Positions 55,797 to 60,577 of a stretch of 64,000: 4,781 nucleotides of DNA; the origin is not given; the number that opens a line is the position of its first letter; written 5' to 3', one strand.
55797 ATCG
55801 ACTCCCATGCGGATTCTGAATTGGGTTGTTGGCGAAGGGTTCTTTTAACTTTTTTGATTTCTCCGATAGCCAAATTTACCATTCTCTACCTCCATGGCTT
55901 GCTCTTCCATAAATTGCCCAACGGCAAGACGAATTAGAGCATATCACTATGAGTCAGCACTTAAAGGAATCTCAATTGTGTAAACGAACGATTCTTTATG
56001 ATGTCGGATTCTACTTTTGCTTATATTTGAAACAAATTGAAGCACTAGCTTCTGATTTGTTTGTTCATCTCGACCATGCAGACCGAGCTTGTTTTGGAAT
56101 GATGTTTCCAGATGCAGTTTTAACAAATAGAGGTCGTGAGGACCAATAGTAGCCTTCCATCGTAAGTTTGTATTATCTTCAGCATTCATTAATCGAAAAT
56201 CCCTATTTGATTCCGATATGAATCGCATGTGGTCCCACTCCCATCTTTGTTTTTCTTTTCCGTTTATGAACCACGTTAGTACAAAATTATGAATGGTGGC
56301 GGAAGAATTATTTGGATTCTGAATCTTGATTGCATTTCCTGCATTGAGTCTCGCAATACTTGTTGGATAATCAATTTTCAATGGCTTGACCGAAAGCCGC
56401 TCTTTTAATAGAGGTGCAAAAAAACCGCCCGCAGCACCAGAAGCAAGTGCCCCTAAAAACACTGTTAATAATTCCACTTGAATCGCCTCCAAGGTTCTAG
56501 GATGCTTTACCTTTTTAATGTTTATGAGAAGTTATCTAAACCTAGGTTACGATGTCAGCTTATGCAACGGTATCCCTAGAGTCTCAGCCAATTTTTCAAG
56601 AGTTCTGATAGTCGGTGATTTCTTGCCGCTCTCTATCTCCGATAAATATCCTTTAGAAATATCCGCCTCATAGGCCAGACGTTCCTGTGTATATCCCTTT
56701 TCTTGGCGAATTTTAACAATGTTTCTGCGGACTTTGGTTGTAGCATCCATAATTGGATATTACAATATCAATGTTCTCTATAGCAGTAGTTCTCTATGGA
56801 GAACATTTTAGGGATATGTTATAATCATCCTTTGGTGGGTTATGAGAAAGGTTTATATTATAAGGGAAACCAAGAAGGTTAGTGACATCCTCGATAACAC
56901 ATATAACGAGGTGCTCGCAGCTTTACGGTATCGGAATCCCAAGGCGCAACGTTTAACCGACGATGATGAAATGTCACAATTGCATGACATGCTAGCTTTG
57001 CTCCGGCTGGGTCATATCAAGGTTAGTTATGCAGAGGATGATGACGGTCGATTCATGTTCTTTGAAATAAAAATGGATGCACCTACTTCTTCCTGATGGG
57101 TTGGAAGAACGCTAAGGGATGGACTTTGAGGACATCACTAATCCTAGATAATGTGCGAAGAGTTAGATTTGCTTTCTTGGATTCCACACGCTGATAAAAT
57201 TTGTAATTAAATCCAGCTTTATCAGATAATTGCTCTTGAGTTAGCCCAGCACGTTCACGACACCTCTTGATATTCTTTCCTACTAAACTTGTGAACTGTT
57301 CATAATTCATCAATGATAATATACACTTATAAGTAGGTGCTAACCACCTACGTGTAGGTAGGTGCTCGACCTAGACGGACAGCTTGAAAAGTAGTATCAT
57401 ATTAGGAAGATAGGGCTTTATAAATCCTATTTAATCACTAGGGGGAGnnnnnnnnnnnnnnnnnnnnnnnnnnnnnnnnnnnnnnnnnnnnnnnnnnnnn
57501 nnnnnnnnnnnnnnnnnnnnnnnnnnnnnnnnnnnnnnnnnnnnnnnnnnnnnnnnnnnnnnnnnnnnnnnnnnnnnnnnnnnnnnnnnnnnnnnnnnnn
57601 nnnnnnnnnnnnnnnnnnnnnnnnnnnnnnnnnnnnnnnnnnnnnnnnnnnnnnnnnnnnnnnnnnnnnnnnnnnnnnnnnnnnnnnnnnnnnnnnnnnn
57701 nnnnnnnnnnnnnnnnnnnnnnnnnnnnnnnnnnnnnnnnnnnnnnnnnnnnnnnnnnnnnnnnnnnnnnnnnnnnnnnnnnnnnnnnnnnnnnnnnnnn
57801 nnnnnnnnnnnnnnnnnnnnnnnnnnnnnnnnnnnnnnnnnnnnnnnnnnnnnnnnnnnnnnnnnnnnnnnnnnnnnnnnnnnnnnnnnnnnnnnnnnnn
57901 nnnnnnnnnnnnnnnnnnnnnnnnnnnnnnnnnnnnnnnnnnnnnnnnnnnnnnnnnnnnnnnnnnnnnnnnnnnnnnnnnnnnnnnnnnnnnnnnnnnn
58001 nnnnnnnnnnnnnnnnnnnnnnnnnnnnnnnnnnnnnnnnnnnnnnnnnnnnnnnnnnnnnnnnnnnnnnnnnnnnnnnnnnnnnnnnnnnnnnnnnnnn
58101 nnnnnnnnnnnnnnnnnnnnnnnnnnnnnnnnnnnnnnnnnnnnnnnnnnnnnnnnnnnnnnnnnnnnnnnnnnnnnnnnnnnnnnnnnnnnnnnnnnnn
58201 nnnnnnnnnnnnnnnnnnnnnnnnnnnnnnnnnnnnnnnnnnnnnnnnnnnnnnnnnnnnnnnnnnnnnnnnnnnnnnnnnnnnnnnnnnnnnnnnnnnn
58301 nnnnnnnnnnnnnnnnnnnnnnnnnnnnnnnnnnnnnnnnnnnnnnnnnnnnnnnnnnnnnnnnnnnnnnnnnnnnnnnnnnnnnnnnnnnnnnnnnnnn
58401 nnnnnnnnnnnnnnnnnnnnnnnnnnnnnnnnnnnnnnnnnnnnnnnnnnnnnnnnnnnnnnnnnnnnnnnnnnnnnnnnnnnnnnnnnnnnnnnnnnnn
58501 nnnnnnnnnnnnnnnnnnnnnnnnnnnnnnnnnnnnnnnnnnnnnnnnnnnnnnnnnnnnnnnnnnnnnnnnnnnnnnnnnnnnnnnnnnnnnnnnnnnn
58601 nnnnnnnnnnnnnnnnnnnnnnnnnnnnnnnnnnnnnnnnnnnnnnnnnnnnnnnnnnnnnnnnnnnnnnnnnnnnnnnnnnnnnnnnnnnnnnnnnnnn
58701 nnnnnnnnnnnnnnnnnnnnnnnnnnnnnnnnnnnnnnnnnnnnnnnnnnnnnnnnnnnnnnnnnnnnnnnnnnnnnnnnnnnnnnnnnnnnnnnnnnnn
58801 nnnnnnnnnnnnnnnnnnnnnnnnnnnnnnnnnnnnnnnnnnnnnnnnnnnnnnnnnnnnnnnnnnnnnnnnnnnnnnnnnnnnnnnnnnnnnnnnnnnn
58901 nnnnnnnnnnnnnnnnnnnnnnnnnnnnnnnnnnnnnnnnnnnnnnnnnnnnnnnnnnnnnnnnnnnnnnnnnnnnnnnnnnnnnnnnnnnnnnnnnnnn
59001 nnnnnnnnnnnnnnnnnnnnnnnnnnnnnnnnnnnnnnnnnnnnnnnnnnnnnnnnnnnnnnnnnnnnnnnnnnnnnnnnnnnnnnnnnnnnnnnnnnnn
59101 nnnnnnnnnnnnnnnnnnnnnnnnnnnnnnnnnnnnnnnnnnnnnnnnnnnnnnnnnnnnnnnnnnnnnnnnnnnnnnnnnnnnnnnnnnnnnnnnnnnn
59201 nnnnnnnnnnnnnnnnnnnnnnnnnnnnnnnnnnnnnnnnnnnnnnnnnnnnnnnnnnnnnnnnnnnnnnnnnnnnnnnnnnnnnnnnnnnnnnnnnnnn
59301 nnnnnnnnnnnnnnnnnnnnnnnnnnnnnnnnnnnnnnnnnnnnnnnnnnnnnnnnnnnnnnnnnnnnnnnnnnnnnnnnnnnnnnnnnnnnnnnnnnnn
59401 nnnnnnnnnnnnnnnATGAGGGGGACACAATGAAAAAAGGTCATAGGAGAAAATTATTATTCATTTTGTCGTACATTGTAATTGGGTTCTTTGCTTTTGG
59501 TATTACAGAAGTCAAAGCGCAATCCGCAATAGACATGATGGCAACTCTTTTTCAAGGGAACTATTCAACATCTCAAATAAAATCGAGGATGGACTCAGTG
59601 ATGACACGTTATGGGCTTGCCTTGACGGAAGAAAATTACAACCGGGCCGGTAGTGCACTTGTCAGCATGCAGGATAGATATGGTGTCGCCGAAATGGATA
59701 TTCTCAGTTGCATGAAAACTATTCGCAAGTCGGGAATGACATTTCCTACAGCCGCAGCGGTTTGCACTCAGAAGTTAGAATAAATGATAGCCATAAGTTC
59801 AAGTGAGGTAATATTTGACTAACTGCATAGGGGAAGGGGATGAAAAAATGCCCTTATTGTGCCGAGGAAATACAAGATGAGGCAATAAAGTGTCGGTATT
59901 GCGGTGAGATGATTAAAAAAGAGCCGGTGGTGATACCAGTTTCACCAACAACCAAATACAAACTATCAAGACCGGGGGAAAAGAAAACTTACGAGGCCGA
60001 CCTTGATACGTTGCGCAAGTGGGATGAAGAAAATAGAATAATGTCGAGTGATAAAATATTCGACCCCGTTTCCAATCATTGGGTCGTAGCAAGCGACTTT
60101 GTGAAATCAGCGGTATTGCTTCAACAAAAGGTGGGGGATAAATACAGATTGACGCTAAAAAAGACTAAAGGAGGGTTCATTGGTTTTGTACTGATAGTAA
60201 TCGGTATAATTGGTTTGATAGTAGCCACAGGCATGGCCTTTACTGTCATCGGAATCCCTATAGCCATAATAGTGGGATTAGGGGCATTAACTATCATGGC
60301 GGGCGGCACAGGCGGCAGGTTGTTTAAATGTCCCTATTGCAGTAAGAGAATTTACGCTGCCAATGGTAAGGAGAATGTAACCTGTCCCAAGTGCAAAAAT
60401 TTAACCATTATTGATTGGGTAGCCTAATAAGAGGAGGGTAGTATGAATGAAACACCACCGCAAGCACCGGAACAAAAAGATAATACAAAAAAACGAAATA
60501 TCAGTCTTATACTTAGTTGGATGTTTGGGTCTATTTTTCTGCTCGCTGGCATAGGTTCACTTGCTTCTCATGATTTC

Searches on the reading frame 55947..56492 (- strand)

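Call 3: search_protein_families(library=pfam, proteins=[window:55947-56492:-], max_evalue=1)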
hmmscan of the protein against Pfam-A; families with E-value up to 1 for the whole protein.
window:55947-56492:- (181 aa): 0 families

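Call 4: search_protein_families(library=padloc, proteins=[window:55947-56492:-], max_evalue=1)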
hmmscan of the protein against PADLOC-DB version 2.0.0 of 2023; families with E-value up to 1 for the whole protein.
window:55947-56492:- (181 aa): 1 family
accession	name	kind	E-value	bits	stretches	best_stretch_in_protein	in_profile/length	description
PDLC04076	SIR2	-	0.0018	15.5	1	3-90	24-106/406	-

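Call 10: search_protein_families(library=ncbifam, proteins=[window:55947-56492:-], max_evalue=0.1)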
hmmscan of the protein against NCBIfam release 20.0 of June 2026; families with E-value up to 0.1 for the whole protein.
window:55947-56492:- (181 aa): 1 family
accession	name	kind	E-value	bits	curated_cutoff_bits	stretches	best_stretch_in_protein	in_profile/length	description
NF042942.1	SIR2_antiphage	equivalog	0.035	13.1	500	0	106-137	204-235/392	SIR2 family anti-phage-associated protein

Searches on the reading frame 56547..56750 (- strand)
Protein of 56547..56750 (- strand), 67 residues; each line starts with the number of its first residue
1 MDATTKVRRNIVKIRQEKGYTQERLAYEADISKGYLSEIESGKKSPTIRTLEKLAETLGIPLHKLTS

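Call 3: search_protein_families(library=pfam, proteins=[window:56547-56750:-], max_evalue=1)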
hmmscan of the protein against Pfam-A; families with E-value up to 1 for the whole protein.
window:56547-56750:- (67 aa): 7 families
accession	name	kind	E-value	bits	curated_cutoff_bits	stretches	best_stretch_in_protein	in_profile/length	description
PF01381.28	HTH_3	-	8.1e-17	61.4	23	1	13-64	3-54/55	Helix-turn-helix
PF12844.13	HTH_19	-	1.6e-13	50.8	30.2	1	10-65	3-58/64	Helix-turn-helix domain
PF13560.12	HTH_31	-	1.8e-10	41.4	27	1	15-61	10-57/64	Helix-turn-helix domain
PF13443.12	HTH_26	-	2.8e-07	31.1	22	1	11-61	2-53/63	Cro/C1-type HTH DNA-binding domain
PF04545.22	Sigma70_r4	-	6.8e-05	22.7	24.1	1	9-41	10-42/50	Sigma-70, region 4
PF13413.12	HTH_25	-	9e-05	22.7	24.6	1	13-43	4-34/62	Helix-turn-helix domain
PF13744.12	HTH_37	-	0.084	13.1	27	1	5-59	17-72/80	Helix-turn-helix domain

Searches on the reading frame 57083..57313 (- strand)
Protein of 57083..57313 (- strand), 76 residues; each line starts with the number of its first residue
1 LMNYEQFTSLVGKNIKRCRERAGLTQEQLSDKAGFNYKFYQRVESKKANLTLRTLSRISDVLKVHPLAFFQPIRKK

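Call 3: search_protein_families(library=pfam, proteins=[window:57083-57313:-], max_evalue=1)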
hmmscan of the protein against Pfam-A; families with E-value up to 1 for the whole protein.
window:57083-57313:- (76 aa): 5 families
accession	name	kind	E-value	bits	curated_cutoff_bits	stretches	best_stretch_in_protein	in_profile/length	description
PF01381.28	HTH_3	-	1.4e-11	44.7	23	1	15-66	1-52/55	Helix-turn-helix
PF13560.12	HTH_31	-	5.8e-07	30.2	27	1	15-65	6-57/64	Helix-turn-helix domain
PF12844.13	HTH_19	-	1.3e-05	25.5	30.2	1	12-66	1-55/64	Helix-turn-helix domain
PF13443.12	HTH_26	-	0.00047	20.8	22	1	14-66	1-54/63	Cro/C1-type HTH DNA-binding domain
PF18411.6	Annexin_2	-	0.087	13.5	25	1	2-61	31-87/93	Annexin-like domain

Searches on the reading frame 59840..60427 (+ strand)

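Call 10: search_protein_families(library=ncbifam, proteins=[window:59840-60427:+], max_evalue=0.1)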
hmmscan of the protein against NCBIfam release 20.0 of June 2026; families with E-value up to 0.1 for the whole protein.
window:59840-60427:+ (195 aa): 5 families
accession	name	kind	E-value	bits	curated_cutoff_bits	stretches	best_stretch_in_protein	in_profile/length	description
NF053815.1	teico_TcaA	equivalog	0.013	14.4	550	1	1-28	1-28/463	membrane-associated protein TcaA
NF033538.2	transpos_IS91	equivalog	0.015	14.4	125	1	157-194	38-75/356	IS91 family transposase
NF001608.0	PRK00398.1-6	equivalog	0.034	14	84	0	161-171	21-31/46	DNA-directed RNA polymerase subunit P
NF052432.1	TC0500_fam_Inc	equivalog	0.048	13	240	1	84-155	12-81/214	TC0500 family inclusion membrane protein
NF041259.1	mono_DmmA_fam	domain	0.084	13.2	60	0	150-187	40-78/101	dimethylamine monooxygenase subunit DmmA family protein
